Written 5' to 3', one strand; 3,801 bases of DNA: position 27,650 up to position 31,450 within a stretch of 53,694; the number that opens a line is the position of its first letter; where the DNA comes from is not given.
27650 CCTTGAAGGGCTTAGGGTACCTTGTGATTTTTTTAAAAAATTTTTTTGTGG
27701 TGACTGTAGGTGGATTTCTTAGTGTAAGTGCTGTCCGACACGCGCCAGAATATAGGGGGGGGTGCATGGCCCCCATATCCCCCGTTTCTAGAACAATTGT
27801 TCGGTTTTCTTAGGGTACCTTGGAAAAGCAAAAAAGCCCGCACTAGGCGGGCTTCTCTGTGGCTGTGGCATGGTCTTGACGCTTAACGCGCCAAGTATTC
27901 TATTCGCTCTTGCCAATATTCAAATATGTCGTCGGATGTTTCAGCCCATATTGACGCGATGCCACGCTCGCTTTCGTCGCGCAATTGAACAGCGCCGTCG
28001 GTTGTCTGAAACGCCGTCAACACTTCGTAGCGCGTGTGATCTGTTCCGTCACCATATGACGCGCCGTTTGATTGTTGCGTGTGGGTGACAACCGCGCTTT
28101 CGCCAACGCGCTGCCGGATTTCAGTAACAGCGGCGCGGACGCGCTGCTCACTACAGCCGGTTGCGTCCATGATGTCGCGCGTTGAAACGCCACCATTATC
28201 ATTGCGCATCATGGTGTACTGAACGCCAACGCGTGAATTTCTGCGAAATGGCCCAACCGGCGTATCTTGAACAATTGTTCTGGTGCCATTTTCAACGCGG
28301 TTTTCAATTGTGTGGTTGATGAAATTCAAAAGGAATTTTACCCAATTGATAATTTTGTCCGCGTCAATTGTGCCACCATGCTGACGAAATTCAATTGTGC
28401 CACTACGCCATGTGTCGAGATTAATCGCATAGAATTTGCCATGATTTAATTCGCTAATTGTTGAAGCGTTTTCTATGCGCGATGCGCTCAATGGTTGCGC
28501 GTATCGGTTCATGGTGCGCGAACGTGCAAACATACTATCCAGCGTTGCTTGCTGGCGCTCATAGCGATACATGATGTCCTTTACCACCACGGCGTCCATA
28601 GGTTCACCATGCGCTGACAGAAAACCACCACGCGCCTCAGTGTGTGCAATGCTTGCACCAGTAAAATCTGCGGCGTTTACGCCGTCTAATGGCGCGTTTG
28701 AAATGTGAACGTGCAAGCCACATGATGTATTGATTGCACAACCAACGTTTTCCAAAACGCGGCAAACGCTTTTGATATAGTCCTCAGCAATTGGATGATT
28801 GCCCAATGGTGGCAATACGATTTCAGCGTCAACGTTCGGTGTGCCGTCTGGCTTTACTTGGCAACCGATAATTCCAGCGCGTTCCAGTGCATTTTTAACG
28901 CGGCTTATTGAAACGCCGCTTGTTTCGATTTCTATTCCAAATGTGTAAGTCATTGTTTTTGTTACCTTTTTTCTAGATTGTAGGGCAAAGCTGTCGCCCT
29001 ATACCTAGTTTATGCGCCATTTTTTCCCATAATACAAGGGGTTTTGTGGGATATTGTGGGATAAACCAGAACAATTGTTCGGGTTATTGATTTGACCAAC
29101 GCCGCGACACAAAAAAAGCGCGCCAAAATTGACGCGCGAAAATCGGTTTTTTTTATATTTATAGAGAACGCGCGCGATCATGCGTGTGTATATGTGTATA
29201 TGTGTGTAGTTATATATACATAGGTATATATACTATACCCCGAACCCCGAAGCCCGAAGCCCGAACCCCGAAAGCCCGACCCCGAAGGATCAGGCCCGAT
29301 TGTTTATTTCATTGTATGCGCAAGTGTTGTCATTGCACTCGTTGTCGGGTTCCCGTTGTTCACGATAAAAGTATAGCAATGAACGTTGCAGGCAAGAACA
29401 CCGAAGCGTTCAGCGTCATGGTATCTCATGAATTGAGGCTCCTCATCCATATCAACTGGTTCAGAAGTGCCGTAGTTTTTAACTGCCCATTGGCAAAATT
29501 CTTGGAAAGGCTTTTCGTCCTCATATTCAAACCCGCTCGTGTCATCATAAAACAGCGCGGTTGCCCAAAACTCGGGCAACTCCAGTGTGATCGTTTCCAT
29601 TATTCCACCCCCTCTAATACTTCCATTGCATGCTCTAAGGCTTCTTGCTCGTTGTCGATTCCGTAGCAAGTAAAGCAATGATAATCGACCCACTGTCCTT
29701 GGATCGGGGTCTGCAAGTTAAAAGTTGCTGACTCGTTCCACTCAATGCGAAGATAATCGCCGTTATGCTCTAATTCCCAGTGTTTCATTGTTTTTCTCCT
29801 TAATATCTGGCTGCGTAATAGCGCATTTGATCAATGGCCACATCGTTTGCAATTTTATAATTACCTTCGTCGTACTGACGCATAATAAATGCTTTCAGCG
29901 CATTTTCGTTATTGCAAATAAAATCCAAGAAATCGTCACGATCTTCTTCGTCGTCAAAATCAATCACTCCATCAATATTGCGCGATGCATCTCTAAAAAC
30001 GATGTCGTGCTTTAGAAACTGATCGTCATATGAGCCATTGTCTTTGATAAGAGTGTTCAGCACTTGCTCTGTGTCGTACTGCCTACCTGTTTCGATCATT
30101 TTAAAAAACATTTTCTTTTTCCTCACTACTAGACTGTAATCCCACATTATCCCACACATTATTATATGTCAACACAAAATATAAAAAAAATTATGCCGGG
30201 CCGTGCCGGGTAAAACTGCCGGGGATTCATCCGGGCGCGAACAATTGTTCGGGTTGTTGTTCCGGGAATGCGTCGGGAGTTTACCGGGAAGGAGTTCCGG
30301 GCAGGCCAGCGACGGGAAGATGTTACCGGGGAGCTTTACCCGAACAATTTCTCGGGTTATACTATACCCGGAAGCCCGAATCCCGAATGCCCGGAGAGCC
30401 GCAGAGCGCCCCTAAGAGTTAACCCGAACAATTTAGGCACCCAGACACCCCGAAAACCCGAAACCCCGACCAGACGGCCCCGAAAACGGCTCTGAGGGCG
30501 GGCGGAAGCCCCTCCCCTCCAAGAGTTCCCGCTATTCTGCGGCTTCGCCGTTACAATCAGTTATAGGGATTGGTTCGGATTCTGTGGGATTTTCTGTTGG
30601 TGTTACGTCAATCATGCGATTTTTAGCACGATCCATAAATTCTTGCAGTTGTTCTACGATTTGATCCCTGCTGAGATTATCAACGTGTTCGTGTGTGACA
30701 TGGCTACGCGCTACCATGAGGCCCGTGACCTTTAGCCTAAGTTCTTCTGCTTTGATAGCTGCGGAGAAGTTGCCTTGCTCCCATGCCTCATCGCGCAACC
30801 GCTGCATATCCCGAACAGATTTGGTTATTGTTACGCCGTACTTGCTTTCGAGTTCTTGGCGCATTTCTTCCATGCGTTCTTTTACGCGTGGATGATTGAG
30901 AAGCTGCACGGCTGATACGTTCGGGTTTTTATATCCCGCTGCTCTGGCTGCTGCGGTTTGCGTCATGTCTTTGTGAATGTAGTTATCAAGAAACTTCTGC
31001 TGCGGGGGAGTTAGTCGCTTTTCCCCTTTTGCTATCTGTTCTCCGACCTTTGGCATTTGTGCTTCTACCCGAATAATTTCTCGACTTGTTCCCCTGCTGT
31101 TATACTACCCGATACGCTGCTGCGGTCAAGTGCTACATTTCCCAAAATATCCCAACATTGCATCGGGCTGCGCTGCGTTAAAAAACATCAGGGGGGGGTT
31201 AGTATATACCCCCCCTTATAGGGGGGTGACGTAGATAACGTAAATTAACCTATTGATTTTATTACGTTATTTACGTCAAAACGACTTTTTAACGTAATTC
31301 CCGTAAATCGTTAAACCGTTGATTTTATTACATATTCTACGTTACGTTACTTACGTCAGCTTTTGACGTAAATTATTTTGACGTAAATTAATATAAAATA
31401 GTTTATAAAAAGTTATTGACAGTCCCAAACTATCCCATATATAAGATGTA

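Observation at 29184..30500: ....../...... and CCGGG short-repeat arrays bracket a three-gene cassette and abut terS (candidate pac/TerS-binding or G-quadruplex DNA)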

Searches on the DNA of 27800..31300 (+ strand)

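Call 5: search_dna_similar(query=window:27800-31300:+, collection=phages, mode=near)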
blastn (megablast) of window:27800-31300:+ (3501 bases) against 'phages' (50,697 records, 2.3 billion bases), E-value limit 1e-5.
No match.

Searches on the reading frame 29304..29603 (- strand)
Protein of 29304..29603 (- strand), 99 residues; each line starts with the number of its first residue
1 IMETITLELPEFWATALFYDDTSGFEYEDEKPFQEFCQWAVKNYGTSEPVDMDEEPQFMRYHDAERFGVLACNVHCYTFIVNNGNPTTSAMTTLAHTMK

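Call 6: search_protein_families(library=pfam, proteins=[window:29304-29603:-], max_evalue=0.01)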
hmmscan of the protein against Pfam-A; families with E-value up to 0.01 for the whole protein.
window:29304-29603:- (99 aa): 0 families

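Call 7: search_protein_families(library=phrogs, proteins=[window:29304-29603:-], max_evalue=0.01)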
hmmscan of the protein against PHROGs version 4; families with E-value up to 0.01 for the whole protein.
window:29304-29603:- (99 aa): 0 families

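Call 65: find_homologous_proteins(query=window:29304-29603:-, max_evalue=0.001)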
Query window:29304-29603:- (99 aa): 64 proteins with E <= 0.001 among 64 candidates.
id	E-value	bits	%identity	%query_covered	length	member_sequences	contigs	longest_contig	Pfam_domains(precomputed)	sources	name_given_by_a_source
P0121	1.5e-57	210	91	99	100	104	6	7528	-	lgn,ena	-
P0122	6.4e-55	201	88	99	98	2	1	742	-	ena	-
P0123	1.2e-54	200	86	99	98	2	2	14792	-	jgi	jgi:hypothetical protein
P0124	7.1e-52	191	83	99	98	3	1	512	-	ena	-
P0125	8.5e-52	191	85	99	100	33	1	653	-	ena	-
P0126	6.1e-51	188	83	99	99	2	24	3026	-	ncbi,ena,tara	tara:strand:+ start:349 stop:648 length:300 start_codon:yes stop_codon:yes gene_type:complete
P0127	2.7e-50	186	83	99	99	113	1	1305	-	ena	-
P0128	3.9e-50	186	82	99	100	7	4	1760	-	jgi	-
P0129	9.9e-50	185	80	99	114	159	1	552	-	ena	-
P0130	1.0e-49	184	80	99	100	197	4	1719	-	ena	-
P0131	1.2e-49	184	81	99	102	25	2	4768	-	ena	-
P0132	1.5e-49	184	79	99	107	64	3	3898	-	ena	-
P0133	1.9e-49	184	81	99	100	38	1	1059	-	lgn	-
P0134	2.5e-49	183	77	99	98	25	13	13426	-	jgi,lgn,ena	-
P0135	6.5e-49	182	78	99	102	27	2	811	-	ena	-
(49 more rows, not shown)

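Call 73: predict_structure(alignment_id=A1)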
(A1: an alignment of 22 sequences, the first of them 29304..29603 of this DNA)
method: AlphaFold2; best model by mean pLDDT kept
length: 99 residues; sequences in the alignment: 22
mean_pLDDT: 83.2   pTM: 0.74
mean pLDDT of the five models: 83.2, 81.9, 79.1, 71.6, 56.6
residues with pLDDT >= 90: 57; 70-90: 23; 50-70: 4; < 50: 15
segments of 3 or more residues with pLDDT < 50: 84-88, 90-99
pLDDT, mean of each block of 10 residues (from residue 1): 88 92 86 93 90 93 91 94 55 45
secondary structure, 60 per line:
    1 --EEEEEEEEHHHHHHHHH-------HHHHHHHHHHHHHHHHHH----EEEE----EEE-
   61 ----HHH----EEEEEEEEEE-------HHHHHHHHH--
elements in order: E3-10 H11-19 H27-44 E49-52 E57-59 E72-81 H89-97

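Call 75: fold_search(model_id=the predicted structure, library=pdb)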
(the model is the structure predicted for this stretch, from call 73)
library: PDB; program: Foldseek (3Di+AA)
matches with E <= 10: 142; with E <= 0.001: 0
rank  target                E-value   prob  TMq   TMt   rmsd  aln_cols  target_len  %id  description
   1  9h95_A                4.1e-01  0.07  0.18  0.08  11.2        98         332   14  YnaI in closed conformation purified in DDM with additional lipids showing ligand-filled pockets (released 2025-09-24)
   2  6zye_A                8.5e-01  0.06  0.19  0.11  11.4       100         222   14  YnaI in an open-like conformation (released 2020-11-25)
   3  5oki_B                9.1e-01  0.06  0.20  0.06  10.7        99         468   12  Crystal structure of the Ctf18-1-8 module from Ctf18-RFC in complex with a 63 kDa fragment of DNA Polymerase epsilon (released 2017-12-20)
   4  9lqe_G                1.0e+00  0.08  0.25  0.22  10.6       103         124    9  Crystal structure of SAM lyase in complex with SAH (released 2025-11-26)
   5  8p8v_E                1.1e+00  0.09  0.26  0.15   9.4       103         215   11  Mycoplasma pneumoniae di-ribosome in chloramphenicol-treated cells (leading 70S) (released 2024-11-20)
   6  6o8z_f                1.2e+00  0.11  0.28  0.29   8.5        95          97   14  Cryo-EM image reconstruction of the 70S Ribosome Enterococcus faecalis Class04 (released 2020-09-16)
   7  5ae2_B                1.2e+00  0.05  0.16  0.06  10.3       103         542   13  Ether Lipid-Generating Enzyme AGPS in complex with inhibitor 1e (released 2015-09-09)
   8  8uu4_f                1.6e+00  0.10  0.29  0.30   8.5        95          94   13  Cryo-EM structure of the Listeria innocua 70S ribosome in complex with HPF (structure I-A) (released 2024-02-28)
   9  9gab_A                1.6e+00  0.08  0.27  0.23  10.8       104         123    8  Structure and catalytic mechanism of SAM-AMP lyase in Clostridium botulinum CorA-associated type III CRISPR system (released 2025-07-02)
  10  5nd8_f                1.7e+00  0.09  0.28  0.29   8.7        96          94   10  Hibernating ribosome from Staphylococcus aureus (Unrotated state) (released 2017-06-28)
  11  9gab_D                1.8e+00  0.02  0.18  0.15  12.2       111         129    4  Structure and catalytic mechanism of SAM-AMP lyase in Clostridium botulinum CorA-associated type III CRISPR system (released 2025-07-02)
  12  7p7q_g                1.9e+00  0.09  0.29  0.29   8.4        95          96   15  E. faecalis 70S ribosome bound by PoxtA-EQ2, high-resolution combined volume (released 2022-02-23)
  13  8br8_SX               2.0e+00  0.07  0.29  0.29   8.9       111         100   13  Giardia ribosome in POST-T state (A1) (released 2023-03-15)
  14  7cmn_A                2.0e+00  0.02  0.18  0.07  17.3       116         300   11  Crystal Structure of Bacillus sp. TB-90 Urate Oxidase Improved by Humidity Control at 88% RH. (released 2020-08-12)
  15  9lqd                  2.1e+00  0.05  0.24  0.21  10.4       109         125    9  Crystal structure of SAM lyase (released 2025-11-26)
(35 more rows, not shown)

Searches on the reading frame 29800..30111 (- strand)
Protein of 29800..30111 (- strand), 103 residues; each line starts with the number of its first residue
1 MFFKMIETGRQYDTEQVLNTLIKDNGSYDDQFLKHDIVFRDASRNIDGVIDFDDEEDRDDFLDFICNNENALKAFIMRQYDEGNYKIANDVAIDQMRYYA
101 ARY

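Call 6: search_protein_families(library=pfam, proteins=[window:29800-30111:-], max_evalue=0.01)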
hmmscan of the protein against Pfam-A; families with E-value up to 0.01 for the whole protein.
window:29800-30111:- (103 aa): 0 families

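Call 7: search_protein_families(library=phrogs, proteins=[window:29800-30111:-], max_evalue=0.01)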
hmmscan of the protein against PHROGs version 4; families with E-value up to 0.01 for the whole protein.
window:29800-30111:- (103 aa): 0 families
